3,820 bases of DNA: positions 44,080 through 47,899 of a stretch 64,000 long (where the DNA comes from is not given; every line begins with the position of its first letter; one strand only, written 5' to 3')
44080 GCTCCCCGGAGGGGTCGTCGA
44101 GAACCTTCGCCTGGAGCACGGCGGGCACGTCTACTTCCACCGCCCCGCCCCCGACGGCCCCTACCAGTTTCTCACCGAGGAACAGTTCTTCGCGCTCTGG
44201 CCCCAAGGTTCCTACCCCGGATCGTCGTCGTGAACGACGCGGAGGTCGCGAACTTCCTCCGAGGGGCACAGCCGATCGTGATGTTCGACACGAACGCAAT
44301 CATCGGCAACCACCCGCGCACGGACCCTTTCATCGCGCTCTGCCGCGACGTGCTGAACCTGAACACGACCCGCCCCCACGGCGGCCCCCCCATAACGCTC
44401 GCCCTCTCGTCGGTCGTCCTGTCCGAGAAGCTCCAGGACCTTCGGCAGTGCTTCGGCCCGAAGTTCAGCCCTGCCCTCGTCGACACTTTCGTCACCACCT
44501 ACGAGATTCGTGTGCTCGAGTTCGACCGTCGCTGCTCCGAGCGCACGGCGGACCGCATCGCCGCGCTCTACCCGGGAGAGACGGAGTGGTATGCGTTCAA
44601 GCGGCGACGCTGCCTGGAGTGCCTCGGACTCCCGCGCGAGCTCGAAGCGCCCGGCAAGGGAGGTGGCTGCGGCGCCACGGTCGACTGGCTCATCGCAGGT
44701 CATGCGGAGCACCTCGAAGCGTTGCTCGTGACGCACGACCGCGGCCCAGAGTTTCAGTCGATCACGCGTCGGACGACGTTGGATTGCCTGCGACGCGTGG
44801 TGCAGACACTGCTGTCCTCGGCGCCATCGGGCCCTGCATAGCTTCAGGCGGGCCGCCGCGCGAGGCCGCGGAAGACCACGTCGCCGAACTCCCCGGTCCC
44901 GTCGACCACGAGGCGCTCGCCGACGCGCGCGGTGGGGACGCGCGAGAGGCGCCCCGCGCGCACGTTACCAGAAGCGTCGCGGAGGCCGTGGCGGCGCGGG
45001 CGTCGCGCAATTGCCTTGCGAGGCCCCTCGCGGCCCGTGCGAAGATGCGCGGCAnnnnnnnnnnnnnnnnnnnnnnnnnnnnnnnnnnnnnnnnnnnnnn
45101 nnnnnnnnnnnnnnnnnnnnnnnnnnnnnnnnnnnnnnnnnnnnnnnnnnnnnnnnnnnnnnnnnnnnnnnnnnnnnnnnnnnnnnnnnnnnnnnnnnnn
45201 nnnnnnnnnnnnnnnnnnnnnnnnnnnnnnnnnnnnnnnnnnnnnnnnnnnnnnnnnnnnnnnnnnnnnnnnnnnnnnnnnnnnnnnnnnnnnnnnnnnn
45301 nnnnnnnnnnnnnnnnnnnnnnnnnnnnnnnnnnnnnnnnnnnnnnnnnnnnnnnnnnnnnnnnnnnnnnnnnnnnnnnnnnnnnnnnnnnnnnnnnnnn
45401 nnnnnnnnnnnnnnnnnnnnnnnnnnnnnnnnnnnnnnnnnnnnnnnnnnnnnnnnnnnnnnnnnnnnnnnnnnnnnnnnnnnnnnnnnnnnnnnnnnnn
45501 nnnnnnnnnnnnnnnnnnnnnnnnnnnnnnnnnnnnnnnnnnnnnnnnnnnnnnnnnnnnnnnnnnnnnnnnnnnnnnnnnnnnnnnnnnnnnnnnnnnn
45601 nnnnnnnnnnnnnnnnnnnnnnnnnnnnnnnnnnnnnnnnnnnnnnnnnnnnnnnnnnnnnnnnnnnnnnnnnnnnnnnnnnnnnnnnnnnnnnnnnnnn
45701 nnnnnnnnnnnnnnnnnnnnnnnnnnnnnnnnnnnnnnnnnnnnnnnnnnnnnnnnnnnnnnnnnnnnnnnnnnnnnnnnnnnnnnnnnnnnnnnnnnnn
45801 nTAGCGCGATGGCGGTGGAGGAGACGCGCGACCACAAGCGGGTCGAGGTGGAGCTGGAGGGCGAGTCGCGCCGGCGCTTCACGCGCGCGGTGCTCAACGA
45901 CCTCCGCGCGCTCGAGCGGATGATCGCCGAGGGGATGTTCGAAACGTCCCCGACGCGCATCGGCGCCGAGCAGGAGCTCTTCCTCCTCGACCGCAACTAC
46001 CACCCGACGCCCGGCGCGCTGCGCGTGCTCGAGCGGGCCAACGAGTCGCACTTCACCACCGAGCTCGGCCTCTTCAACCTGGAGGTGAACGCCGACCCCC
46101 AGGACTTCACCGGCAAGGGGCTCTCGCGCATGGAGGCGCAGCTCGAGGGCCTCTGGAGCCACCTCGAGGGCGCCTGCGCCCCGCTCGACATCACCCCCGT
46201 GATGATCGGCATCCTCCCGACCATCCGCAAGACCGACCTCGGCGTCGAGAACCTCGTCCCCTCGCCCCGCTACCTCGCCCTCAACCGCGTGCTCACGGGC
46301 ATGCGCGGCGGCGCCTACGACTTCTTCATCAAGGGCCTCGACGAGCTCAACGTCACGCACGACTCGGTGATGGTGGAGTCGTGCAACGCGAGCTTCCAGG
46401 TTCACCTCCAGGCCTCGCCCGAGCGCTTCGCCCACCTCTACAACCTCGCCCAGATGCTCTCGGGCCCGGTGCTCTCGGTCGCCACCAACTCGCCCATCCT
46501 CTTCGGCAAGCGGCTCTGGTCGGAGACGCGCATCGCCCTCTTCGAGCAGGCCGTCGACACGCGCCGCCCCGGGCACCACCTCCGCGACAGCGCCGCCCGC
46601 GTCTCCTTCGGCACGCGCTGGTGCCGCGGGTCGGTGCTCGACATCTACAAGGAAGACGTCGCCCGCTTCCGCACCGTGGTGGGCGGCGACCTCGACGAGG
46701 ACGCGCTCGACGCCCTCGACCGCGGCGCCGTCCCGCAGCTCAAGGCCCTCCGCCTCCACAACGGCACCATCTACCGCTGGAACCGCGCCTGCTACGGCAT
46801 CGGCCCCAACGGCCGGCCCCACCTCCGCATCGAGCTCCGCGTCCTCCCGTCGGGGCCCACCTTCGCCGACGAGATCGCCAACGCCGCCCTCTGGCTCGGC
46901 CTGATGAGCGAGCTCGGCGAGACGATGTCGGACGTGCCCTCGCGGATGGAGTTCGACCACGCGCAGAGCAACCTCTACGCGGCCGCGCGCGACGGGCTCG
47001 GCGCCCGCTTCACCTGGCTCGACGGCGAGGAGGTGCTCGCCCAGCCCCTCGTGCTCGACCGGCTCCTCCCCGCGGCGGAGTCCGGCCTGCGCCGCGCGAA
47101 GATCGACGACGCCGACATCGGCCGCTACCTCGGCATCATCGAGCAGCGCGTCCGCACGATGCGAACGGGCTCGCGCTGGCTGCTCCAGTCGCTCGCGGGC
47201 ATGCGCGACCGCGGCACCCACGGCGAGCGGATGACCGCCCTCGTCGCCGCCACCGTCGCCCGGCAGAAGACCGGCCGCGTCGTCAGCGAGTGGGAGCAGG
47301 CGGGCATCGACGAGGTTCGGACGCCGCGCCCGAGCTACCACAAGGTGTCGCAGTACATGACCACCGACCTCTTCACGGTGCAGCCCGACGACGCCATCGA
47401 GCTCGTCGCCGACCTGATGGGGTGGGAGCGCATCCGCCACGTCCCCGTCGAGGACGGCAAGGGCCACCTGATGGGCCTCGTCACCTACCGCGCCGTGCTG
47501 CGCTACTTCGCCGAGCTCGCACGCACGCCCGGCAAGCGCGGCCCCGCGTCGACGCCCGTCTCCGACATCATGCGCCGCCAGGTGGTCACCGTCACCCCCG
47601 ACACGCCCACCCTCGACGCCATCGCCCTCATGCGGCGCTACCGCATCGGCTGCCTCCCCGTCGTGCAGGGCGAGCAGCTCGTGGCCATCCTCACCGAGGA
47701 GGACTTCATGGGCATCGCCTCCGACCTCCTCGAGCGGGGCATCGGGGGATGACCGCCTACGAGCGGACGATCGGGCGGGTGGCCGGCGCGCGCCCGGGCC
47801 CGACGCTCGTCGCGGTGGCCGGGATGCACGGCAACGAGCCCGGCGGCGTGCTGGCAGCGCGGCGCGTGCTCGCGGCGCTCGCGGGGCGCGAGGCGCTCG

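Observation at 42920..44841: Two-gene ABC/AAA_21-type ATPase + small PIN-like/Cys-rich protein next to the R-M operon; candidate abortive-infection/defence pair of unclear family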

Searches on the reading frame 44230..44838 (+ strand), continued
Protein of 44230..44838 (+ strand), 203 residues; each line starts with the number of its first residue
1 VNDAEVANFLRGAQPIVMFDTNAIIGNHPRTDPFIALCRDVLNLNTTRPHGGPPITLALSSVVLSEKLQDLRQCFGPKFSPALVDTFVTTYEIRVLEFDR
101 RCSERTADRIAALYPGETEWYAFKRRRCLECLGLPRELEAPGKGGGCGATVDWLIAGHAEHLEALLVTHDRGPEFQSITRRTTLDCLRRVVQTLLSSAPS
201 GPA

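Call 81: search_protein_families(library=phrogs, proteins=[window:44230-44838:+], max_evalue=0.1)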
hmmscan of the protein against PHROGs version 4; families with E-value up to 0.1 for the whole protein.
window:44230-44838:+ (203 aa): 1 family
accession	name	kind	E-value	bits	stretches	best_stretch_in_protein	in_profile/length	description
phrog_13721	-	unknown function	0.00015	23.1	0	150-178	99-126/136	-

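Call 87: search_protein_families(library=pfam, proteins=[L011:5419-5844:-, L020:9456-10304:+, L025:9354-9950:+, L025:10672-11748:+, L018:2782-3372:-, L010:8685-9725:+, L017:6425-7591:+, L011:3143-5377:+, L013:2935-4590:+, L022:8679-9806:+], max_evalue=0.001)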
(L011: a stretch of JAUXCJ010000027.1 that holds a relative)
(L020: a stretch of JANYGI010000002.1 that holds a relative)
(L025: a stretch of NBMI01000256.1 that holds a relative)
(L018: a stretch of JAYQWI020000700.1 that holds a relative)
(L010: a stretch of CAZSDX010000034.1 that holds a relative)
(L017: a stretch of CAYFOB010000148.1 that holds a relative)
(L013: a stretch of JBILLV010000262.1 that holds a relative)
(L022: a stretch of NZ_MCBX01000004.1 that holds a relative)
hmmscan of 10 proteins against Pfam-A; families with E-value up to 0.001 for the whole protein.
L011:5419-5844:- (141 aa): 1 family
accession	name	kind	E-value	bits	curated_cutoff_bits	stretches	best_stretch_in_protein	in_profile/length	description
PF01850.27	PIN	-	4.8e-08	34.1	23.6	1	3-122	2-111/120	PIN domain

L020:9456-10304:+ (283 aa): 2 families
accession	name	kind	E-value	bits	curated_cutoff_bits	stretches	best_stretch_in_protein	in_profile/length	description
PF05168.19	HEPN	-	9.8e-10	39.1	22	1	149-265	3-111/117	HEPN domain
PF18765.7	Polbeta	-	0.00011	22.7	26.9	1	29-105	13-82/93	Polymerase beta, Nucleotidyltransferase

L025:9354-9950:+ (199 aa): 1 family
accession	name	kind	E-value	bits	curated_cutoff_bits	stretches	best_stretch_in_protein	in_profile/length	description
PF13274.11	SocA_Panacea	-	1e-21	78.4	25.7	1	56-165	2-112/113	Antitoxin SocA-like, Panacea domain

L025:10672-11748:+ (359 aa): 5 families
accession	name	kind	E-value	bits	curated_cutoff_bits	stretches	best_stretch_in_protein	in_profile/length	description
PF13304.12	AAA_21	-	6.1e-22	79.5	27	1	26-319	4-304/304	AAA domain, putative AbiEii toxin, Type IV TA system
PF13175.12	AAA_15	-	6.1e-20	72.6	32.1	2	230-317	291-373/374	AAA ATPase domain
PF13476.12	AAA_23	-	4.9e-07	31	27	1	6-43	3-41/201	AAA domain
PF13555.12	AAA_29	-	1.4e-05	25.2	27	1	9-43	8-44/61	P-loop containing region of AAA domain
PF00005.33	ABC_tran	-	0.00055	21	25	0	16-47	6-37/137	ABC transporter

L018:2782-3372:- (196 aa): 0 families

L010:8685-9725:+ (347 aa): 0 families

L017:6425-7591:+ (389 aa): 3 families
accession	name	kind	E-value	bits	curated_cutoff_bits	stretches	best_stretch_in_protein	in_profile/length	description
PF01339.22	CheB_methylest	-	4.6e-59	199.5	24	1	30-204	1-173/174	CheB methylesterase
PF01739.24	CheR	-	2.9e-24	86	27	1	295-388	2-94/195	CheR methyltransferase, SAM binding domain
PF03705.20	CheR_N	-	2.5e-14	53.1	27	1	229-281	1-53/53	CheR methyltransferase, all-alpha domain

L011:3143-5377:+ (745 aa): 3 families
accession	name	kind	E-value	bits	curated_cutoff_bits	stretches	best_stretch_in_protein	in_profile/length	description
PF00912.28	Transgly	-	2e-43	148.3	27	1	75-231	10-167/178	Transglycosylase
PF00905.27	Transpeptidase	-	1.4e-24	87.2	22.1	1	324-547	1-246/299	Penicillin binding protein transpeptidase domain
PF06832.18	BiPBP_C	-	1.3e-07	31.9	26.8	1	648-720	6-74/90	Penicillin-Binding Protein C-terminus Family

L013:2935-4590:+ (552 aa): 1 family
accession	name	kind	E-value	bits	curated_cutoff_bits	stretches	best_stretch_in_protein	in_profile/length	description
PF25390.1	WD40_RLD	-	8.6e-05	22.4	150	0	499-539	291-333/363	RCC1-like domain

L022:8679-9806:+ (376 aa): 4 families
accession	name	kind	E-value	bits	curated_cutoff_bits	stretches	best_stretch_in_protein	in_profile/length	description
PF16363.11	GDP_Man_Dehyd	-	3.5e-157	523.5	27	1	22-350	1-332/332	GDP-mannose 4,6 dehydratase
PF01370.27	Epimerase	-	1.6e-76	257.4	20.9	1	21-268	1-240/240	NAD dependent epimerase/dehydratase family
PF04321.23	RmlD_sub_bind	-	5.1e-07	29.5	27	1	20-178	2-130/287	RmlD substrate binding domain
PF02719.21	Polysacc_synt_2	-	9.2e-06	25.5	20.2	1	22-134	2-116/293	Polysaccharide biosynthesis protein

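Call 89: search_protein_families(library=padloc, proteins=[L015:8588-9394:+, L006:3657-4454:+, L024:8597-9412:+], max_evalue=0.01)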
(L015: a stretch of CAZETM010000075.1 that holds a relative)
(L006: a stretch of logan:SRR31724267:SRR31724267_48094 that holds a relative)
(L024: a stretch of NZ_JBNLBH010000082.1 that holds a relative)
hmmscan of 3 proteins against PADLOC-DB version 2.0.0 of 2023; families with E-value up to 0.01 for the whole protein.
L015:8588-9394:+ (269 aa): 0 families

L006:3657-4454:+ (266 aa): 0 families

L024:8597-9412:+ (272 aa): 0 families

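Call 92: search_protein_families(library=pfam, proteins=[L014:3040-6456:+, L014:8605-9417:+, L019:1272-5399:+, L019:9438-13724:+, L009:2240-5815:-, L016:1286-5332:+, L010:2602-4986:+, L026:4198-6588:+, L013:5387-7510:+], max_evalue=0.0001)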
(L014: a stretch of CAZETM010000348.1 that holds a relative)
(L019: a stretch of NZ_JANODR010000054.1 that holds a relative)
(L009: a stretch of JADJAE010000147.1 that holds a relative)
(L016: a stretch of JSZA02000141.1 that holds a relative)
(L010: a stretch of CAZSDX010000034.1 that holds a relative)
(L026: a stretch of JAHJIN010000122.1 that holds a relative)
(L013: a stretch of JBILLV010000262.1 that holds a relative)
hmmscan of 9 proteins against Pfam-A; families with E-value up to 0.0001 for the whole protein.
L014:3040-6456:+ (1139 aa): 8 families
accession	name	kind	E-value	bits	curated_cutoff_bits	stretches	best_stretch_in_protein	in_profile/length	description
PF08463.15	EcoEI_R_C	-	2e-39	135.7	24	1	974-1134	2-162/163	EcoEI R protein C-terminal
PF04851.21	ResIII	-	1e-33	117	22.5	1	438-619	3-163/164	Type III restriction enzyme, res subunit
PF18766.7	SWI2_SNF2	-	1.5e-17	64.5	26.7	1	442-646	1-187/221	SWI2/SNF2 ATPase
PF00270.35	DEAD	-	1.5e-09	38.3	26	1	442-618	3-160/167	DEAD/DEAH box helicase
PF00271.37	Helicase_C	-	5.6e-09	36.7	23.5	1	711-824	4-109/110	Helicase conserved C-terminal domain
PF00580.27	UvrD-helicase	-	6.9e-06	26.4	23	0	451-560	6-98/271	UvrD/REP helicase N-terminal domain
PF04313.20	HSDR_N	-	1.3e-05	25.6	25.1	0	262-378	3-185/198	Type I restriction enzyme R protein N terminus (HSDR_N)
PF13245.12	AAA_19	-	7.6e-05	23.3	25.1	0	449-573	4-99/134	AAA domain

L014:8605-9417:+ (271 aa): 2 families
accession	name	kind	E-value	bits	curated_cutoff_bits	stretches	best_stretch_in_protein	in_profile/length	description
PF02384.22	N6_Mtase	-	1e-33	117.4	20.4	1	115-271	12-166/311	N-6 DNA Methylase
PF01170.24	UPF0020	-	6.9e-06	26.3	22.3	1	140-248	19-134/197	RMKL-like, methyltransferase domain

L019:1272-5399:+ (1376 aa): 8 families
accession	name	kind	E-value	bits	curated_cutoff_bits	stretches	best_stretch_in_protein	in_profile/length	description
PF00069.31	Pkinase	-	1.4e-52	179.2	31.7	1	98-352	1-255/263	Protein kinase domain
PF07714.23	PK_Tyr_Ser-Thr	-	2.3e-36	125.9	23.1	1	99-348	2-249/258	Protein tyrosine and serine/threonine kinase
PF13191.12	AAA_16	-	3.9e-23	83.2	32.6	1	574-759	2-167/167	AAA ATPase domain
PF03109.22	ABC1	-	4.7e-08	32.9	22.9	1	174-244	144-213/244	ABC1 atypical kinase-like domain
PF07719.23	TPR_2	-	6.1e-08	32.6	27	0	1308-1338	1-31/34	Tetratricopeptide repeat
PF13424.12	TPR_12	-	8.6e-08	32.7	30.1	0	1273-1335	8-72/77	Tetratricopeptide repeat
PF13401.12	AAA_22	-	1.7e-06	28.8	27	1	596-680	5-85/130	AAA domain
PF13181.12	TPR_8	-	3.6e-05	24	25.7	0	1271-1300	4-33/34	Tetratricopeptide repeat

L019:9438-13724:+ (1429 aa): 4 families
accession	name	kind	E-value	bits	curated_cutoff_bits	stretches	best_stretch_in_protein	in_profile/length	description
PF00069.31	Pkinase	-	3.9e-47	161.3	31.7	1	155-410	1-252/263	Protein kinase domain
PF07714.23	PK_Tyr_Ser-Thr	-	2.8e-34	119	23.1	1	158-409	4-248/258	Protein tyrosine and serine/threonine kinase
PF13191.12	AAA_16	-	6.3e-21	76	32.6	1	630-816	1-166/167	AAA ATPase domain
PF13401.12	AAA_22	-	5.1e-05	24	27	0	653-816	5-120/130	AAA domain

L009:2240-5815:- (1192 aa): 5 families
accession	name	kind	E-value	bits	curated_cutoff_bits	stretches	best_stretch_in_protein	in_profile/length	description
PF18766.7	SWI2_SNF2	-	5e-71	239.3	26.7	1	404-638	1-214/221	SWI2/SNF2 ATPase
PF04313.20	HSDR_N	-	2.9e-34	119.1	25.1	1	142-346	4-196/198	Type I restriction enzyme R protein N terminus (HSDR_N)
PF11867.13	T1RH-like_C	-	7.6e-18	65.4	26.8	1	866-1173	4-311/329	Type I restriction enzyme HindI endonuclease subunit-like, C-terminal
PF04851.21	ResIII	-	1.2e-17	64.7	22.5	1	435-579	21-162/164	Type III restriction enzyme, res subunit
PF22679.2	T1R_D3-like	-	2e-14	54.7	27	1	778-845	87-156/158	Type I restriction enzyme subunit R domain 3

L016:1286-5332:+ (1349 aa): 2 families
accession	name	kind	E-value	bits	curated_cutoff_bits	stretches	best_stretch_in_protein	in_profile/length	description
PF07669.17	Eco57I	-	2.7e-21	76.9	25.3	2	588-811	3-89/171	Eco57I restriction-modification methylase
PF20473.4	MmeI_Mtase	-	7.5e-05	22.5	27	0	488-611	9-88/259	MmeI, DNA-methyltransferase domain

L010:2602-4986:+ (795 aa): 0 families

L026:4198-6588:+ (797 aa): 1 family
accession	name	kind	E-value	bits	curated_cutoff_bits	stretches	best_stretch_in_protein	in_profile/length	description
PF04389.22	Peptidase_M28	-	3.2e-24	86.2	21.3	1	346-554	1-188/193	Peptidase family M28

L013:5387-7510:+ (708 aa): 2 families
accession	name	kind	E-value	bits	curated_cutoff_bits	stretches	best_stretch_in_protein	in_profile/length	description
PF00593.30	TonB_dep_Rec_b-barrel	-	1.1e-31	111.6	27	1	239-675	22-436/436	TonB dependent receptor-like, beta-barrel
PF07715.20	Plug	-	6.2e-14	52.9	23.9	1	47-155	4-107/107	TonB-dependent Receptor Plug Domain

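Call 93: search_solved_structures(query=L009:1209-2207:-, max_evalue=0.001)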
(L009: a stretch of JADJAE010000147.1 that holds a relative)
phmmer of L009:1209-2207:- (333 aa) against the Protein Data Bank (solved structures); distinct sequences matched with E-value up to 0.001: 5.
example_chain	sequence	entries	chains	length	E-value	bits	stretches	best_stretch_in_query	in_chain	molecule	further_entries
8ugo_A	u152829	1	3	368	3.9e-99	335.5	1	26-313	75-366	Lipoyl synthase, mitochondrial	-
8tsk_A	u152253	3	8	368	4.1e-99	335.5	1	26-313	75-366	Lipoyl synthase, mitochondrial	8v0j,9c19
8trw_A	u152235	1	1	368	5.6e-99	335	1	26-313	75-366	Lipoyl synthase, mitochondrial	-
4u0o_B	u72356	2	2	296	7.9e-74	252.4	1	24-305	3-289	Lipoyl synthase 2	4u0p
5exi_A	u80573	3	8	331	3e-71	243.9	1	22-308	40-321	Lipoyl synthase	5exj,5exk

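Call 94: search_solved_structures(query=L009:69-1178:-, max_evalue=0.001)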
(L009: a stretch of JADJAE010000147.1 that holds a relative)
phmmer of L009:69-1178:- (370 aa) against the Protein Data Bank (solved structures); distinct sequences matched with E-value up to 0.001: 28.
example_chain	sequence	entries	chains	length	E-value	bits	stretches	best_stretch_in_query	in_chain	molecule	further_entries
2bff_A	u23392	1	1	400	6.6e-86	291.7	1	19-359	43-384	2-OXOISOVALERATE DEHYDROGENASE ALPHA SUBUNIT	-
1dtw_A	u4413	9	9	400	1e-85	291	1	19-359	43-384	BRANCHED-CHAIN ALPHA-KETO ACID DEHYDROGENASE ALPHA SUBUNIT | 2-OXOISOVALERATE DEHYDROGENASE ALPHA SUBUNIT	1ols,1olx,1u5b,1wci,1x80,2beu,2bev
2j9f_A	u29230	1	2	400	2.6e-85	289.7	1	19-359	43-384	2-OXOISOVALERATE DEHYDROGENASE ALPHA SUBUNIT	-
1x7y_A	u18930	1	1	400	2.7e-85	289.7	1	19-359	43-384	2-oxoisovalerate dehydrogenase alpha subunit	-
1x7w_A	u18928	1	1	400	3.7e-85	289.2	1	19-359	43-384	2-oxoisovalerate dehydrogenase alpha subunit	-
1x7x_A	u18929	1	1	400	3.7e-85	289.2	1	19-359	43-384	2-oxoisovalerate dehydrogenase alpha subunit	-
1x7z_A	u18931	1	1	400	3.7e-85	289.2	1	19-359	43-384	2-oxoisovalerate dehydrogenase alpha subunit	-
1olu_A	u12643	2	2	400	2.3e-84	286.6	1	19-359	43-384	2-OXOISOVALERATE DEHYDROGENASE ALPHA SUBUNIT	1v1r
2bfe_A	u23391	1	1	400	2.5e-84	286.5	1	19-359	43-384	2-OXOISOVALERATE DEHYDROGENASE ALPHA SUBUNIT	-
2bfb_A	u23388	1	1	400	3.2e-84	286.2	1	19-359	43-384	2-OXOISOVALERATE DEHYDROGENASE ALPHA SUBUNIT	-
1v16_A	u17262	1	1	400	8.2e-84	284.8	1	19-359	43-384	2-OXOISOVALERATE DEHYDROGENASE ALPHA SUBUNIT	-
1v11_A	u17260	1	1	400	1.5e-83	283.9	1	19-359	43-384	2-OXOISOVALERATE DEHYDROGENASE ALPHA SUBUNIT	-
2bfc_A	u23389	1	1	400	3e-83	283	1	19-359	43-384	2-OXOISOVALERATE DEHYDROGENASE ALPHA SUBUNIT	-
1v1m_A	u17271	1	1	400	1.1e-82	281.1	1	19-359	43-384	2-OXOISOVALERATE DEHYDROGENASE ALPHA SUBUNIT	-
2bfd_A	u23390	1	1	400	1.5e-82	280.7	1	19-359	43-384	2-OXOISOVALERATE DEHYDROGENASE ALPHA SUBUNIT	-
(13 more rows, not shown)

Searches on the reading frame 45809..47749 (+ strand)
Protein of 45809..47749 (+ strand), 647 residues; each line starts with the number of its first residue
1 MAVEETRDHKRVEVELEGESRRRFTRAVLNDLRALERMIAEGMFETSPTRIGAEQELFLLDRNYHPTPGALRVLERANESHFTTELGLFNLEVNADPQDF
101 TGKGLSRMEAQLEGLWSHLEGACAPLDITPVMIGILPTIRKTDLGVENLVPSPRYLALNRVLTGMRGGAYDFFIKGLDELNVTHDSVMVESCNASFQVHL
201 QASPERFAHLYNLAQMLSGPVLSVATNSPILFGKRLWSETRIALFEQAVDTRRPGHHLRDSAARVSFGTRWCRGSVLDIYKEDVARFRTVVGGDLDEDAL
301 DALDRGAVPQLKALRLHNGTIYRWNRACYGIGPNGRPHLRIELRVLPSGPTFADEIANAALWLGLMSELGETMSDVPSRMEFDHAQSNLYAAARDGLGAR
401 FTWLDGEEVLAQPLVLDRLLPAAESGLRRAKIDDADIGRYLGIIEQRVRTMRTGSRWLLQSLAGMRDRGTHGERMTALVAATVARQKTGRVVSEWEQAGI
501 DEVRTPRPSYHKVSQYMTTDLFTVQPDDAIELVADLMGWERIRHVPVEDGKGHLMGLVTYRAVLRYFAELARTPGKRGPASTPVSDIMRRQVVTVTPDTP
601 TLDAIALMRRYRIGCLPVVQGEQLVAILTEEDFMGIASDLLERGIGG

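Call 52: search_protein_families(library=pfam, proteins=[window:45809-47749:+], max_evalue=0.001)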
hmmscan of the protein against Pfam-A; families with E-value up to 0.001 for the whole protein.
window:45809-47749:+ (647 aa): 1 family
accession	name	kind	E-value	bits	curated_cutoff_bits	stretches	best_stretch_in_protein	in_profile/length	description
PF00571.33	CBS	-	1e-26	93.4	24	2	584-635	1-53/57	CBS domain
